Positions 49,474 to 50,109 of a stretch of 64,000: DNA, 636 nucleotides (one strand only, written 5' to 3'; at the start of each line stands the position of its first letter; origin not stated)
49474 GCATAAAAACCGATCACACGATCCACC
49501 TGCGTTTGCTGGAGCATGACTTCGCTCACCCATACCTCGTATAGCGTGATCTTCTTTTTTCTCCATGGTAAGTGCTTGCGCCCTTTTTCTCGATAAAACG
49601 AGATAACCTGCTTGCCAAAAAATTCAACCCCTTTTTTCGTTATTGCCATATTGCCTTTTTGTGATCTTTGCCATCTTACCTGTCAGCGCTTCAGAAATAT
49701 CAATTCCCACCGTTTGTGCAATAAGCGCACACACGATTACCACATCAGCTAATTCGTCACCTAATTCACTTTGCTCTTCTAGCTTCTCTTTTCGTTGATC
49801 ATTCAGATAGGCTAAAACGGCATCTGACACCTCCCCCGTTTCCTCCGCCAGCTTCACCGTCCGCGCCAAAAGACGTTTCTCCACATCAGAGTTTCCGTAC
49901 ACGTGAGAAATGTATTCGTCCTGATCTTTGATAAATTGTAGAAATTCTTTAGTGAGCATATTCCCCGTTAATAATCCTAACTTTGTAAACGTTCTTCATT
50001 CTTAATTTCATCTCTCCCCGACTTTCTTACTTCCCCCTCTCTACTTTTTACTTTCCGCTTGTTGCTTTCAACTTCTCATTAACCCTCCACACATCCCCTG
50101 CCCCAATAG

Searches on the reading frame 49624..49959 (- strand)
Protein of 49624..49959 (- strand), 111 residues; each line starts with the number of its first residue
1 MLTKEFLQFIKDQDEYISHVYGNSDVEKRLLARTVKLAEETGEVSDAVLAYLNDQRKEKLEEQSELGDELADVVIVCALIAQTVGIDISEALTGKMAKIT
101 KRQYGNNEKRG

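Call 45: search_protein_families(library=pfam, proteins=[window:49624-49959:-], max_evalue=0.00001)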
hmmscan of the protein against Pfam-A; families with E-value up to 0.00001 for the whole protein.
window:49624-49959:- (111 aa): 2 families
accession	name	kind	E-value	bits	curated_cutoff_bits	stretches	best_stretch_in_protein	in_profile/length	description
PF03819.22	MazG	-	2.7e-10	40.8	22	1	36-103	9-70/74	MazG nucleotide pyrophosphohydrolase domain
PF12643.12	MazG-like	-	2.6e-07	31.2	27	1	61-102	29-69/85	MazG-like family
